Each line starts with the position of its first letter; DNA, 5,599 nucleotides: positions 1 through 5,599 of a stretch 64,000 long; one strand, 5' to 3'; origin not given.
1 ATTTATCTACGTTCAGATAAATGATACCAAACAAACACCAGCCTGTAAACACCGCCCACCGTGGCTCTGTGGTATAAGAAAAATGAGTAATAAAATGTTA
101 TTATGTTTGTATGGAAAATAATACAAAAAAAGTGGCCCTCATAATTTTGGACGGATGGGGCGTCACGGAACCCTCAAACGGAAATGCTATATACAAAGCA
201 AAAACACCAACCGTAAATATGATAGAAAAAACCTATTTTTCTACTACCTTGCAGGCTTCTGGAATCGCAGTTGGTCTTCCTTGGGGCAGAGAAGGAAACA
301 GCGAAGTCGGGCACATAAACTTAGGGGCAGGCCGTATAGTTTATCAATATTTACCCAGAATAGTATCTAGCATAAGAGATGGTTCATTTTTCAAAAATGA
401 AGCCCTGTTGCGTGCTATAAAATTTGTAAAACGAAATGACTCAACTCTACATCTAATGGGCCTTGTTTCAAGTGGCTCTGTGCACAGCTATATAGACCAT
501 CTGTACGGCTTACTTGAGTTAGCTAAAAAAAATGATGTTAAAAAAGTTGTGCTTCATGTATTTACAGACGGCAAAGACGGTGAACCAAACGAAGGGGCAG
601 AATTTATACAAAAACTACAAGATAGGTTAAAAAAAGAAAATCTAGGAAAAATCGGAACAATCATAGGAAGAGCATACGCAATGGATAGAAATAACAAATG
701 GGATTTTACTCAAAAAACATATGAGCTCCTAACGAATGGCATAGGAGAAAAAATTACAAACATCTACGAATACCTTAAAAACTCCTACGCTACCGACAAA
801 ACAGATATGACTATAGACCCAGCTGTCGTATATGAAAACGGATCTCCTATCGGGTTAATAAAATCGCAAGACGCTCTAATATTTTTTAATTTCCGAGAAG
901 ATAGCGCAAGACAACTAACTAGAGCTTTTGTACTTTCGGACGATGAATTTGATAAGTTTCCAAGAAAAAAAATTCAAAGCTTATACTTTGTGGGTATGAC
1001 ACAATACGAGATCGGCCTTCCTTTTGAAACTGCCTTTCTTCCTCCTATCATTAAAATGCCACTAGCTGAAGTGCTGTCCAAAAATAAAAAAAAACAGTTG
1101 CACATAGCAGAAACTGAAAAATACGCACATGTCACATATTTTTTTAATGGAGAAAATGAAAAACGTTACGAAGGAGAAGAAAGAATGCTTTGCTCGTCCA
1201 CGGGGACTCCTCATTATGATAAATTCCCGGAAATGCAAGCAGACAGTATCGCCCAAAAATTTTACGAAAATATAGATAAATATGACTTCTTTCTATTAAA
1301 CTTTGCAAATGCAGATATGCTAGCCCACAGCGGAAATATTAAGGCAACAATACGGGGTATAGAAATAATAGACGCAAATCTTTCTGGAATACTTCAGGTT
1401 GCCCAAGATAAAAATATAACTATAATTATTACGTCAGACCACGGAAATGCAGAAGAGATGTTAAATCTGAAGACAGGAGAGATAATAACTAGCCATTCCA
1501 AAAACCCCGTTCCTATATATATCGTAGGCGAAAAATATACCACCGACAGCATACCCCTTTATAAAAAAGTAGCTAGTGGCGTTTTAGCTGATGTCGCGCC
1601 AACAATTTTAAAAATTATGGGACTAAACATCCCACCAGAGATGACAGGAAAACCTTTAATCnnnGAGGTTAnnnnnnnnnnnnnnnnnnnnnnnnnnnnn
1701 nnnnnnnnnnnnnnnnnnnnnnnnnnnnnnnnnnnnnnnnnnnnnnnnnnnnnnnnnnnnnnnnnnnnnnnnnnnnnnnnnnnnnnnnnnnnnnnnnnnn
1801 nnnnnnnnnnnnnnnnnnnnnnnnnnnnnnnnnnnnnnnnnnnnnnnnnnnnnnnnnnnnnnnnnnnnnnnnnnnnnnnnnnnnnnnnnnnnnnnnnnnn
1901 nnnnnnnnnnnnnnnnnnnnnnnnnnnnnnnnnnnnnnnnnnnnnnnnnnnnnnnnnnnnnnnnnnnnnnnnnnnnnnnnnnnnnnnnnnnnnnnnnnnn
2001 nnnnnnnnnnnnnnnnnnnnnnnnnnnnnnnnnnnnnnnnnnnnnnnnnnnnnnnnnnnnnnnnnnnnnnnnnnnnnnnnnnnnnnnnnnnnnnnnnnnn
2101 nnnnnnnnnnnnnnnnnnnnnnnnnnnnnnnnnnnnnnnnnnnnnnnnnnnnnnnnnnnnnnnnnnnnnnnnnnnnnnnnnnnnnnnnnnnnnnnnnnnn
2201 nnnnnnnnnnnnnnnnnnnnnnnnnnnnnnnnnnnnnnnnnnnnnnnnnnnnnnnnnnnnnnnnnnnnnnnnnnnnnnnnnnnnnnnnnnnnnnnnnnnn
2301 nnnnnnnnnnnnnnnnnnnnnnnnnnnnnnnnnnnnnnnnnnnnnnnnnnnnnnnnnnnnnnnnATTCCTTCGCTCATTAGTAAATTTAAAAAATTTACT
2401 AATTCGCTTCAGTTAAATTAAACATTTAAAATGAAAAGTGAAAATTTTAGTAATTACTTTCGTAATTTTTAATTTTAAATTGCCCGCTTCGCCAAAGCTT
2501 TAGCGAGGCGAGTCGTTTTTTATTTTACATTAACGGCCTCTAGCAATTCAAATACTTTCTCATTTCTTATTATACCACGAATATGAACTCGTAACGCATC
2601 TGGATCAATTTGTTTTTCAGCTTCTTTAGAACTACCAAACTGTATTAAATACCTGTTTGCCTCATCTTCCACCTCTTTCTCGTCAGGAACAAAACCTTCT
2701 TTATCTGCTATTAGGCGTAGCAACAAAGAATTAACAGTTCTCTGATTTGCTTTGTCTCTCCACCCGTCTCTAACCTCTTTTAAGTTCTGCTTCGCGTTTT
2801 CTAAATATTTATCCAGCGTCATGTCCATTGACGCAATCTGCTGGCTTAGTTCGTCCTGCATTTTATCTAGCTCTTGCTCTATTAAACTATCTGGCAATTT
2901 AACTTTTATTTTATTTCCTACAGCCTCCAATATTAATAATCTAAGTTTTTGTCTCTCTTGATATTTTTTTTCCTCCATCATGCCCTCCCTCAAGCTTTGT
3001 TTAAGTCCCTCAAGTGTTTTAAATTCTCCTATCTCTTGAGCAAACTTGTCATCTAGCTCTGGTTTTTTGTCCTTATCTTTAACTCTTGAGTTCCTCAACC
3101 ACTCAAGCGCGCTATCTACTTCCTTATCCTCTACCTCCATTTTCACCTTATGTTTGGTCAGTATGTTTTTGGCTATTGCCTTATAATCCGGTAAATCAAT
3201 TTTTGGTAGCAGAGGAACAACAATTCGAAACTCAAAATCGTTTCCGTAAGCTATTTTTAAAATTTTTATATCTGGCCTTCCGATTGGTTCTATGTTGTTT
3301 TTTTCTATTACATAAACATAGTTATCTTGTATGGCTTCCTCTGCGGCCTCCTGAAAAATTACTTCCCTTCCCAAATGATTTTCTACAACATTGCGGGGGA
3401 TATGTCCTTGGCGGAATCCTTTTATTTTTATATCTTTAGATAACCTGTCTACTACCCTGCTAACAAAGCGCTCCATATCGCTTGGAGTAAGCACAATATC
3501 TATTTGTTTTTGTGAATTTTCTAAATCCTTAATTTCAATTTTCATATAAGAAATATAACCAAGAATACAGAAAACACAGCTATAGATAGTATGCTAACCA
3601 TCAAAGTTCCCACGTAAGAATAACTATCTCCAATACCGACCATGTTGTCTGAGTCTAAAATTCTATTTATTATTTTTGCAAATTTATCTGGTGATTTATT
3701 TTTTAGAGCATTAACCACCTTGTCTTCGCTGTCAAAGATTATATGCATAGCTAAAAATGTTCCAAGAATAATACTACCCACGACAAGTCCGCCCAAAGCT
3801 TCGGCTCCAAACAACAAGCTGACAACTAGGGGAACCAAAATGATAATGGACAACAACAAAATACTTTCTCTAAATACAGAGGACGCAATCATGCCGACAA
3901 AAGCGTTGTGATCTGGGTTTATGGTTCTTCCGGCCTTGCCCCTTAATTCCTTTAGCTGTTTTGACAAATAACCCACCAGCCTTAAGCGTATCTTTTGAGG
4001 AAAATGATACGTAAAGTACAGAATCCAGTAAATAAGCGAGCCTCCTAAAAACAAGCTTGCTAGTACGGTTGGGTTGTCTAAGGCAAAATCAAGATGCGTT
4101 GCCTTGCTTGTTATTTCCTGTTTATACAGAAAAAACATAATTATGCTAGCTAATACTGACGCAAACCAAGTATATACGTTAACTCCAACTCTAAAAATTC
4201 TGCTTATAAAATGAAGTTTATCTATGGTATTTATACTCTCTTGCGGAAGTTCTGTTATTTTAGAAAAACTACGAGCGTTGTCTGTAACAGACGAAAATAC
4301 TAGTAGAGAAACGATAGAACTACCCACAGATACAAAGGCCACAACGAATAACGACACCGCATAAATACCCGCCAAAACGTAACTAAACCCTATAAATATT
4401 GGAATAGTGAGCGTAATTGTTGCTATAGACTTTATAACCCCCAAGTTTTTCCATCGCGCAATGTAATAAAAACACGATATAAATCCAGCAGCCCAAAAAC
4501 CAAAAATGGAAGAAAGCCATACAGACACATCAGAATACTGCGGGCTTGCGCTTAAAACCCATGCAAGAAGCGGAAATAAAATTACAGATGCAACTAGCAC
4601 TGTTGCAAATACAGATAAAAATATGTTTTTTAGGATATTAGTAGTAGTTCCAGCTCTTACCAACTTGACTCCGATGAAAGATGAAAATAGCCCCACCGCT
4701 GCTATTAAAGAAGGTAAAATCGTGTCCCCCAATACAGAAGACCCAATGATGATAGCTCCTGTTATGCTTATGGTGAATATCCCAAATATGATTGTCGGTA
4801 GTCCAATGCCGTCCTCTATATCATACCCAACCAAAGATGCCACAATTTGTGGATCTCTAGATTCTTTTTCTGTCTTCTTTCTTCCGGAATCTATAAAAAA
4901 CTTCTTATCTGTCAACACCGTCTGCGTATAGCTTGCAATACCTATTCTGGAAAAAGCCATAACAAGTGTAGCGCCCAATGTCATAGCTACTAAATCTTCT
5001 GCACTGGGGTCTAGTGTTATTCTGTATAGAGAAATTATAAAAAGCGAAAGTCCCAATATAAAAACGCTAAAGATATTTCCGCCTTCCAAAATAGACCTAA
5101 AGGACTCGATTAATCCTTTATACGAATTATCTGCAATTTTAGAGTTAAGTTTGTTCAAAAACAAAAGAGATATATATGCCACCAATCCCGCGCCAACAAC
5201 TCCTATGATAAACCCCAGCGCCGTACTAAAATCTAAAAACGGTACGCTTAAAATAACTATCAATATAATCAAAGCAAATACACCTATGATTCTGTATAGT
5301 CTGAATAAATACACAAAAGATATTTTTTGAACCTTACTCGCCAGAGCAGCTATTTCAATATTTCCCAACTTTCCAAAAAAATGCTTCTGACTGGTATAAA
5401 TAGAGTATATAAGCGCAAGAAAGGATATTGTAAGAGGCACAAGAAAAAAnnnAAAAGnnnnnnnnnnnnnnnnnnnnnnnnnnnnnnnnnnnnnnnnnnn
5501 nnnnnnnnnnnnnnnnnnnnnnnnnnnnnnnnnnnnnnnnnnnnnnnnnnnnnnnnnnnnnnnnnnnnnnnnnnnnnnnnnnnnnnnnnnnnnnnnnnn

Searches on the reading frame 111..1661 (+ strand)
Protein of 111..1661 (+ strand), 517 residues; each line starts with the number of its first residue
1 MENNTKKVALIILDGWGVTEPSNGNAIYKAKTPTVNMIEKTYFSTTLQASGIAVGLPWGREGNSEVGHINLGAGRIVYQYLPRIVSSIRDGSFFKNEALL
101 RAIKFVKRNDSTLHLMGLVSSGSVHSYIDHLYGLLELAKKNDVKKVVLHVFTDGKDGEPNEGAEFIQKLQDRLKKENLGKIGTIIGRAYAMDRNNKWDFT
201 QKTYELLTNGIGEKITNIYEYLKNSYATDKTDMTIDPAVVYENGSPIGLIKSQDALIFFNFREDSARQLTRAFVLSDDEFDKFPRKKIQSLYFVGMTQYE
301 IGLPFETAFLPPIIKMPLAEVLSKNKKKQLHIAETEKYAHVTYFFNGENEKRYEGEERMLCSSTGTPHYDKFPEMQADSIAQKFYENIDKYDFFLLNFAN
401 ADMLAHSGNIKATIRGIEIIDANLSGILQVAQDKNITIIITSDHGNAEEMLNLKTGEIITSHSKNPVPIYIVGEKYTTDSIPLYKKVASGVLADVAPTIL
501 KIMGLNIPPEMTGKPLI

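Call 55: search_protein_families(library=pfam, proteins=[window:111-1661:+], max_evalue=0.00001)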
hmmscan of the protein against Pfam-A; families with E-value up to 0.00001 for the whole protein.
window:111-1661:+ (517 aa): 2 families
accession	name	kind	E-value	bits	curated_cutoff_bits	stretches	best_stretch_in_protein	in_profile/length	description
PF06415.18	iPGM_N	-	1.1e-72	244.5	27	1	85-300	2-216/217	BPG-independent PGAM N-terminus (iPGM_N)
PF01676.23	Metalloenzyme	-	4.8e-68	229.8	24.3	1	6-506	1-251/252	Metalloenzyme superfamily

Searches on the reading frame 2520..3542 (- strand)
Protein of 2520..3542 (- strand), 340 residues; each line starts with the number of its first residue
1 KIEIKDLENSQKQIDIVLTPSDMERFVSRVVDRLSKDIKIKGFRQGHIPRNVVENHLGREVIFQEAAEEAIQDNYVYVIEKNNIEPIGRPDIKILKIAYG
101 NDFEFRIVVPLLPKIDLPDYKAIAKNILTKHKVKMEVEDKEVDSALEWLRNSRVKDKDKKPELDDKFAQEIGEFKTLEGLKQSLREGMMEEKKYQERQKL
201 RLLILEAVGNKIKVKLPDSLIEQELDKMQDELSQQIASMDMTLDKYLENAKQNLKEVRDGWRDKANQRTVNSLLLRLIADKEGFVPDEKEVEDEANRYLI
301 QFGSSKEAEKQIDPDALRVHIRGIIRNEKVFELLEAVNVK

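Call 55: search_protein_families(library=pfam, proteins=[window:2520-3542:-], max_evalue=0.00001)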
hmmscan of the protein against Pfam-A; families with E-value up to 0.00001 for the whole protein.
window:2520-3542:- (340 aa): 2 families
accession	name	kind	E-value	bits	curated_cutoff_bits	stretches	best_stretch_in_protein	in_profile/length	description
PF05697.18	Trigger_N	-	2.6e-32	112.5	22.2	1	1-147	2-142/144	Bacterial trigger factor protein (TF)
PF05698.19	Trigger_C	-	4.5e-24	85.8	22.7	1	176-334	1-160/162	Bacterial trigger factor protein (TF) C-terminus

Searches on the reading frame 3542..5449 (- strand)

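Call 55: search_protein_families(library=pfam, proteins=[window:3542-5449:-], max_evalue=0.00001)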
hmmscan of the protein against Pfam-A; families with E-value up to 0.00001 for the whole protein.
window:3542-5449:- (635 aa): 1 family
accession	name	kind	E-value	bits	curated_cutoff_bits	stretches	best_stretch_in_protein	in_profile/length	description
PF03030.21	H_PPase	-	2.2e-52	179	29.7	2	339-569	356-582/645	Inorganic H+ pyrophosphatase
